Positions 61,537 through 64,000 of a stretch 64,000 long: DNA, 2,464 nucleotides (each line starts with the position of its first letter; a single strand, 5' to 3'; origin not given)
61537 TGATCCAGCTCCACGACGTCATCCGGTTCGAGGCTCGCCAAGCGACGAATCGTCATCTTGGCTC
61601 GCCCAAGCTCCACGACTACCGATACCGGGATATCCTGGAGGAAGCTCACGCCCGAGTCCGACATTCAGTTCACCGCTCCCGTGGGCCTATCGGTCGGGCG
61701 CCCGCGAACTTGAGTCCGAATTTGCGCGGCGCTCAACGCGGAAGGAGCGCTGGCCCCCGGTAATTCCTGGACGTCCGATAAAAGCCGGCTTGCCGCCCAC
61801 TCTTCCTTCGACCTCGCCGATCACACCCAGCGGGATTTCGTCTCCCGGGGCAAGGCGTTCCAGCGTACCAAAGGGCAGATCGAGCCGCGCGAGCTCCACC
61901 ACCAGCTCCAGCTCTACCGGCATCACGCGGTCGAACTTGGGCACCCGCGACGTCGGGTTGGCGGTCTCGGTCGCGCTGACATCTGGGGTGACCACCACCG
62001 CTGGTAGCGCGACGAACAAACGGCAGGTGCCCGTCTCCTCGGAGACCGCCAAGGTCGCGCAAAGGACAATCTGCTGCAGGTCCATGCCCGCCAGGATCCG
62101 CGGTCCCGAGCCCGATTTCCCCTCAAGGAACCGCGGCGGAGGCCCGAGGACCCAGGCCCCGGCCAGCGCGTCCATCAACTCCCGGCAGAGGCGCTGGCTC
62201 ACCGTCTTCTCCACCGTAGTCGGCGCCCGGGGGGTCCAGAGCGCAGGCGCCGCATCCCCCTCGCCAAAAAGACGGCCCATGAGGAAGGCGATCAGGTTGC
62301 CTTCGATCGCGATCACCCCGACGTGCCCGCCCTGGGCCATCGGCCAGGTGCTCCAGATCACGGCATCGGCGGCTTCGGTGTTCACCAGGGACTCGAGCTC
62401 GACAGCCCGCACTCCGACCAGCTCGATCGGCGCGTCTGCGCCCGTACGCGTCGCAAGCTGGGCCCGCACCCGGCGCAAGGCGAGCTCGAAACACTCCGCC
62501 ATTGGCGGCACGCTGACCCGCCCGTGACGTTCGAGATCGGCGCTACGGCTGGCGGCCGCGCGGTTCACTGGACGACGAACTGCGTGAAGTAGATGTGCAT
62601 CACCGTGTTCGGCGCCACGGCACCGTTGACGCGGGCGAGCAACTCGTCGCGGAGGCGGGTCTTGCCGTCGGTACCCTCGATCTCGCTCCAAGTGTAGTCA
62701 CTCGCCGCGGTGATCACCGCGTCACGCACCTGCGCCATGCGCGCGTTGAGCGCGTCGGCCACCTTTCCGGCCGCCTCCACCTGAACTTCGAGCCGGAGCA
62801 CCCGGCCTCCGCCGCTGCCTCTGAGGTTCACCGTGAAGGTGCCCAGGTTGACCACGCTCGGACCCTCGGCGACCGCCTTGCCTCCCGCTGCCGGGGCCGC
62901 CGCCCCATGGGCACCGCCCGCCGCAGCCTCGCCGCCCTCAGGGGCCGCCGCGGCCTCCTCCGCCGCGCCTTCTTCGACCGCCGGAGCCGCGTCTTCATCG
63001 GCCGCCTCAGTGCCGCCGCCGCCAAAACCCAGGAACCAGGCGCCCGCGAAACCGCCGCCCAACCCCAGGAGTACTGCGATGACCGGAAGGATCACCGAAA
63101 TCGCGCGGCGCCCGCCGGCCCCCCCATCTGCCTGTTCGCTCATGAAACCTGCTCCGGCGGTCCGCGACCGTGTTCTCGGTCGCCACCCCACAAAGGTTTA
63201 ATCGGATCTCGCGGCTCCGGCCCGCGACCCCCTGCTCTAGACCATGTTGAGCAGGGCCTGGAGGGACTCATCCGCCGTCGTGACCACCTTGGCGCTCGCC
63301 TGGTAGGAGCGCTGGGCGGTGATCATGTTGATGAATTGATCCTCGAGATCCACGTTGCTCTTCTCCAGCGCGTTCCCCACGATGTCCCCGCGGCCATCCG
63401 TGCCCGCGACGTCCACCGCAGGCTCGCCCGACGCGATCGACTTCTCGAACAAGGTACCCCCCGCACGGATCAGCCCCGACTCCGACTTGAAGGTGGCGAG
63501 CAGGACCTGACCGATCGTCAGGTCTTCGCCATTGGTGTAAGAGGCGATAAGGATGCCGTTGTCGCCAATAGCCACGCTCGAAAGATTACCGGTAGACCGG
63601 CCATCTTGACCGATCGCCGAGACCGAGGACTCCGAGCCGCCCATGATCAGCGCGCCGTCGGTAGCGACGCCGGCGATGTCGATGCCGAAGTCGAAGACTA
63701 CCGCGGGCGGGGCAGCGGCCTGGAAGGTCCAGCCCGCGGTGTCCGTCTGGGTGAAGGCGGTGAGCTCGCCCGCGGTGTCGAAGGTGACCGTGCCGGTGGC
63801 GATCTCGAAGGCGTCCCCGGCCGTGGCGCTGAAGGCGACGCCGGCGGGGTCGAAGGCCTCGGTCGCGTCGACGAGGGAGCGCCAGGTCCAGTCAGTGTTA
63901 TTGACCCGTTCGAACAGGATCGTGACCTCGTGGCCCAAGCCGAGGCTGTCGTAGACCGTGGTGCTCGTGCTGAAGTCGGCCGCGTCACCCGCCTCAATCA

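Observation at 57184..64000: Intact flagellar export/switch operon and fliA in a genome with myxobacterial hallmarks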

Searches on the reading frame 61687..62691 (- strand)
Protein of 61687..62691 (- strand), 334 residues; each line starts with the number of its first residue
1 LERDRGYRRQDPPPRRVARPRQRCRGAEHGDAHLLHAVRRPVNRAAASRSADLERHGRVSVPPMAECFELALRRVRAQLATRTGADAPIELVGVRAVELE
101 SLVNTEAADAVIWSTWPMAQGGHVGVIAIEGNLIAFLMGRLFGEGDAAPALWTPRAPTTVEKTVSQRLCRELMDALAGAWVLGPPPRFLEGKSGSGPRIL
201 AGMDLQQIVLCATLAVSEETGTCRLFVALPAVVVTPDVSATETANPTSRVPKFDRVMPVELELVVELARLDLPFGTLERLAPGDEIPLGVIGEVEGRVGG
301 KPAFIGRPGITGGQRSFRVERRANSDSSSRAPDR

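Call 3: search_protein_families(library=pfam, proteins=[window:61687-62691:-], max_evalue=0.01)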
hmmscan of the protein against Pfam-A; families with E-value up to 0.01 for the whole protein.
window:61687-62691:- (334 aa): 2 families
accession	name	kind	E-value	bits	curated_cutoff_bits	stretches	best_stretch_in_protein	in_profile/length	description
PF01052.25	FliMN_C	-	2.9e-12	46.8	23.8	1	255-322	2-71/73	Type III flagellar switch regulator (C-ring) FliN C-term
PF02154.20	FliM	-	0.0011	19.3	27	1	64-236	17-187/192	Flagellar motor switch protein FliM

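Call 32: search_protein_families(library=ncbifam, proteins=[window:61687-62568:-], max_evalue=0.01)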
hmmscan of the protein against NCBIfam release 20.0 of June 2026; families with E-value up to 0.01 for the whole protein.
window:61687-62568:- (293 aa): 2 families
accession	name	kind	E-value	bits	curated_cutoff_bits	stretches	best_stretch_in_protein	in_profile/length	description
TIGR01397.1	fliM_switch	equivalog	5.3e-17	61.9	219.6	1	29-281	58-318/320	flagellar motor switch protein FliM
TIGR02551.1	SpaO_YscQ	equivalog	0.00093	19.2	100.8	1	201-260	224-279/300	type III secretion system cytoplasmic ring protein SctQ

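Call 46: search_protein_representatives(protein=window:61687-62568:-)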
Query: 293 residues. Proteins with E-value up to 0.001 (for the whole library): 192; up to 1e-10: 60; up to 1e-30: 15. The best 150 are listed.
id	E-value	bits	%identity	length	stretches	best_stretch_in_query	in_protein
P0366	7.5e-101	353.6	58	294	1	1-293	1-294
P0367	1.1e-60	221.9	44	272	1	23-284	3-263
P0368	2.9e-58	213.9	43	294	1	9-293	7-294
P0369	6.3e-56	206.2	44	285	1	7-293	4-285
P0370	1.0e-45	172.7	42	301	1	20-293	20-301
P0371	1.7e-42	162.2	36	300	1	14-286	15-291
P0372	4.6e-42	160.8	41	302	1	17-293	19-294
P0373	8.7e-41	156.6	35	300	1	5-293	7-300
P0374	1.1e-38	149.7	35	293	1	4-284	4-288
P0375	9.3e-37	143.3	39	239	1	65-292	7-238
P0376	6.4e-35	137.3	36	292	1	18-282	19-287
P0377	5.3e-33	131.0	39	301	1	13-293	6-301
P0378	5.0e-32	127.8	35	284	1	25-293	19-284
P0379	8.4e-32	127.1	36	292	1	13-283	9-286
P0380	6.3e-31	124.2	35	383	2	19-285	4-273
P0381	6.2e-30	120.9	31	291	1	18-282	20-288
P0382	3.6e-25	105.3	32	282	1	15-282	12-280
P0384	3.8e-24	102.0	30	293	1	16-281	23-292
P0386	1.2e-23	100.3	29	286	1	12-281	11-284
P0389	2.6e-21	92.7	29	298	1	23-289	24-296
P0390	4.4e-21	91.9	30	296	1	17-281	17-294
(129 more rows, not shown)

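Call 51: list_cluster_members(proteins=[P0366, P0367, P0368, P0369, P0371, P0373, P0376, P0381, P0384, P0389])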
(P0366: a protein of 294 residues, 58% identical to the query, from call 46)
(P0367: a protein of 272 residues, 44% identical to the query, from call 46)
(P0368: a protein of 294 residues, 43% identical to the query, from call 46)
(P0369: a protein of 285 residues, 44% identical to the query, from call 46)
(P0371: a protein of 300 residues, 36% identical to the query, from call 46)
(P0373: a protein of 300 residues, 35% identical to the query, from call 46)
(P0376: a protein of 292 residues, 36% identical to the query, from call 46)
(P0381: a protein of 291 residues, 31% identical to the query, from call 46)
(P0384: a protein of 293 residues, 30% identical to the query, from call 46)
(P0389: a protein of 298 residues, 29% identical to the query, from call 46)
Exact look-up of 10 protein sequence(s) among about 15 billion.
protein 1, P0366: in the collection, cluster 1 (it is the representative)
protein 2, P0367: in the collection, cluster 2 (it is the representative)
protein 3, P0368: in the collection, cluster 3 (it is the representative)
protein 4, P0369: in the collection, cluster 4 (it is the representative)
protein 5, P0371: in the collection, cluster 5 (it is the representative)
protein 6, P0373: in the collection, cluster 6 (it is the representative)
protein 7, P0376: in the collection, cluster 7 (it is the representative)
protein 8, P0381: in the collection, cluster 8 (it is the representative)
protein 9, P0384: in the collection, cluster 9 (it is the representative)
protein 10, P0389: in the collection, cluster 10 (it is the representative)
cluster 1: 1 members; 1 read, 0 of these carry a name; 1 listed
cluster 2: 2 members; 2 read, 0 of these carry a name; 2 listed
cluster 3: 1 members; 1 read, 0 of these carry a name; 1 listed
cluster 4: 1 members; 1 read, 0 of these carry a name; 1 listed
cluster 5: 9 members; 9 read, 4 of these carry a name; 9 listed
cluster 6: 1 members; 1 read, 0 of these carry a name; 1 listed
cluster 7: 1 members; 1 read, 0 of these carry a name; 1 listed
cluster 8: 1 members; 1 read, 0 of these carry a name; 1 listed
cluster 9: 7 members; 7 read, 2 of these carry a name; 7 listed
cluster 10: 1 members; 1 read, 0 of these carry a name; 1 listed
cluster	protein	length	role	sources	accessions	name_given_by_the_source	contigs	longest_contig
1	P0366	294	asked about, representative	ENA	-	-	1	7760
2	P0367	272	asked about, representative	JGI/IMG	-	-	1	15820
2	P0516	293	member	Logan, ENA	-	-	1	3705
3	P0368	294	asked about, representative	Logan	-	-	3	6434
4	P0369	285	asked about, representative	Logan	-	-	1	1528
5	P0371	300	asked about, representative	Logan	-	-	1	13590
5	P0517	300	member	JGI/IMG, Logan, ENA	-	flagellar motor switch protein FliM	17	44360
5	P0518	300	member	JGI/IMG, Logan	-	flagellar motor switch protein FliM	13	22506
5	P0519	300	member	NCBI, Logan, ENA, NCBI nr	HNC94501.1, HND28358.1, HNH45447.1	MAG TPA: FliM/FliN family flagellar motor switch protein [Myxococcota bacterium] | FliM/FliN family flagellar motor switch protein [Myxococcota bacterium]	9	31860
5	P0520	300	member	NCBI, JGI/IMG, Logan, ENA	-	flagellar motor switch protein FliM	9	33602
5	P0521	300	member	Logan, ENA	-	-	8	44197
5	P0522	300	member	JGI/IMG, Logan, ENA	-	-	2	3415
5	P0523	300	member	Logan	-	-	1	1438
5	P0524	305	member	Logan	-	-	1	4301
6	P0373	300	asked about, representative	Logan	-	-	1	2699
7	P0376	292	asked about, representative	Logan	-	-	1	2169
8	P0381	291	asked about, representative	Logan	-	-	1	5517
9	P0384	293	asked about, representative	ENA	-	-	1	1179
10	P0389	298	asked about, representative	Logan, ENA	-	-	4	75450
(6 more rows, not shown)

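Call 52: list_cluster_members(proteins=[P0370, P0372, P0374, P0377, P0378, P0379, P0380, P0382, P0386, P0390])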
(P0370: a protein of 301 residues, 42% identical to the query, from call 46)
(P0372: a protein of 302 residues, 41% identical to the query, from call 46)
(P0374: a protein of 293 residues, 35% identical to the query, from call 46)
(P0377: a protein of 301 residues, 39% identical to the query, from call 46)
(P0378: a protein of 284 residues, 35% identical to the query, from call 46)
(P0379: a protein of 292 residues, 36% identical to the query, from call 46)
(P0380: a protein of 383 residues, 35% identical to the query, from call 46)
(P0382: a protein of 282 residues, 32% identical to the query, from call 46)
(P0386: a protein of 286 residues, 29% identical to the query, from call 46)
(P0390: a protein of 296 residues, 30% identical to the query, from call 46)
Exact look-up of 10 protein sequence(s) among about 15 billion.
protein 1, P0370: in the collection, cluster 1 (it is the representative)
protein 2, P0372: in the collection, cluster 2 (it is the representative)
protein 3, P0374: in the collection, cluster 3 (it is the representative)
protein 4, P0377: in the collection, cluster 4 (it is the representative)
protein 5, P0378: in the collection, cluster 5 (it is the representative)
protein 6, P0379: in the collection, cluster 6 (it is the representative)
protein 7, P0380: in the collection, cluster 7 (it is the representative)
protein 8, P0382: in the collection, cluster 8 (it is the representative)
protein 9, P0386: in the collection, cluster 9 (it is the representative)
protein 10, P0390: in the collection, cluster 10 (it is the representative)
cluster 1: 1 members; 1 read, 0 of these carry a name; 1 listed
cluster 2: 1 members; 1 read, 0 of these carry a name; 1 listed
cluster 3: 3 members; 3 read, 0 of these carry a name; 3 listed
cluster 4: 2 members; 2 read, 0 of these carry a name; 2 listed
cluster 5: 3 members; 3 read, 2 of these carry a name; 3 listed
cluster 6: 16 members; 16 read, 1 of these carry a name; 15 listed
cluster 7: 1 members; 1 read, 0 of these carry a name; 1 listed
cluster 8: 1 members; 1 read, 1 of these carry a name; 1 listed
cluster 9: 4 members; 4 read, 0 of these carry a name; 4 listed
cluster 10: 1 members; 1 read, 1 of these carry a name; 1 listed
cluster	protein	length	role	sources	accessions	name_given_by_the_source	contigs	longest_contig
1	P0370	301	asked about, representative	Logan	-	-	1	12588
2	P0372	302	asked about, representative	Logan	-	-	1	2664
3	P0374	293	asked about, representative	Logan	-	-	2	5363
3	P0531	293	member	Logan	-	-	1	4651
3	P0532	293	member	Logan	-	-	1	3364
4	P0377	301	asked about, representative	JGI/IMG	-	-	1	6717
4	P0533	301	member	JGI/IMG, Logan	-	-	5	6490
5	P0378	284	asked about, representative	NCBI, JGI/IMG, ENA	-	flagellar motor switch protein FliM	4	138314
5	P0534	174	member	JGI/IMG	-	hypothetical protein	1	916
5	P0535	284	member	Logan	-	-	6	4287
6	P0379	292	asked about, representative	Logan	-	-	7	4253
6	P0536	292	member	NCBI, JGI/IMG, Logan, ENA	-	flagellar motor switch protein FliM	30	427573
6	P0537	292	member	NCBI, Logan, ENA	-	-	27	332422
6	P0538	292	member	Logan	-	-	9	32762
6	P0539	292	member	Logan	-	-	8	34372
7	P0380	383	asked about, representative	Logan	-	-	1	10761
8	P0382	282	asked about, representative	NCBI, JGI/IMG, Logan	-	flagellar motor switch protein FliM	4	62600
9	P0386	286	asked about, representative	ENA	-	-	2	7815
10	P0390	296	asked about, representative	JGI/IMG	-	flagellar motor switch protein FliM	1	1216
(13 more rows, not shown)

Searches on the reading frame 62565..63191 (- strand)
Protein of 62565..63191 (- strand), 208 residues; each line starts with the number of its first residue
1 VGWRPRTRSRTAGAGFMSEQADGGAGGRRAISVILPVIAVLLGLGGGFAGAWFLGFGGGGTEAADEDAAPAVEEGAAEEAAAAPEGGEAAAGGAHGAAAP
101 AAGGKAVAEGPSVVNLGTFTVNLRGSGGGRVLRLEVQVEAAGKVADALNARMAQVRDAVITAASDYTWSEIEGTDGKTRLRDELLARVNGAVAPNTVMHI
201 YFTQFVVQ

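Call 3: search_protein_families(library=pfam, proteins=[window:62565-63191:-], max_evalue=0.01)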
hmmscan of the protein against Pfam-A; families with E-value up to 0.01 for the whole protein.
window:62565-63191:- (208 aa): 1 family
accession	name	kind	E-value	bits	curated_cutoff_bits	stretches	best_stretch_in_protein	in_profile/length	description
PF03748.19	FliL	-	8.9e-22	78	24.6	1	114-208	2-103/103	Flagellar basal body-associated protein FliL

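Call 32: search_protein_families(library=ncbifam, proteins=[window:62565-63143:-], max_evalue=0.01)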
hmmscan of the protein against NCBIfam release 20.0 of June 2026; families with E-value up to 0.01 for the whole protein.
window:62565-63143:- (192 aa): 5 families
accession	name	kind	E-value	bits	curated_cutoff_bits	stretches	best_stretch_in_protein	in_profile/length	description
NF006283.1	PRK08455.1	equivalog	5.3e-17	62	187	1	78-192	75-182/182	flagellar basal body-associated protein FliL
NF009420.1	PRK12785.1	equivalog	2.8e-14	53.2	197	1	8-192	13-161/161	flagellar basal body-associated protein FliL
NF005435.1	PRK07021.1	equivalog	4.5e-13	49.3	131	1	82-192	41-157/157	flagellar basal body-associated protein FliL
NF004285.1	PRK05696.1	equivalog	7.4e-11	42.1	179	1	8-192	12-171/171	flagellar basal body-associated protein FliL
NF005826.1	PRK07718.1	equivalog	2.7e-10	40.4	140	1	104-192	57-143/143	flagellar basal body-associated protein FliL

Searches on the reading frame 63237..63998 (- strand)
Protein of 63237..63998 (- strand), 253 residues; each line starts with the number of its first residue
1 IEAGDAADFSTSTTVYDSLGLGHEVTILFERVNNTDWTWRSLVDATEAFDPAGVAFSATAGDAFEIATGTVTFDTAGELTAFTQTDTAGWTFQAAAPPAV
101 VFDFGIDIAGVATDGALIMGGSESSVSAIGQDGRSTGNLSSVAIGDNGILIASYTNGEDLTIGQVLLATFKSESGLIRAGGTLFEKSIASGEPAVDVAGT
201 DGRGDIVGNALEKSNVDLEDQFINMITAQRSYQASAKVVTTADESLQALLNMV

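Call 3: search_protein_families(library=pfam, proteins=[window:63237-63998:-], max_evalue=0.01)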
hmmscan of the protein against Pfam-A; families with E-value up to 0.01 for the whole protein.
window:63237-63998:- (253 aa): 2 families
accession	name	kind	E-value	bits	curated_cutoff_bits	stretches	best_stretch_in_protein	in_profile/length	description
PF06429.18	Flg_bbr_C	-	3.9e-17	61.9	23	1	209-252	3-46/46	Flagellar basal body rod FlgEFG protein C-terminal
PF07559.19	FlgE_D2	-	1.2e-14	55.4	22.7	1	7-133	20-141/142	Flagellar basal body protein FlaE D2 domain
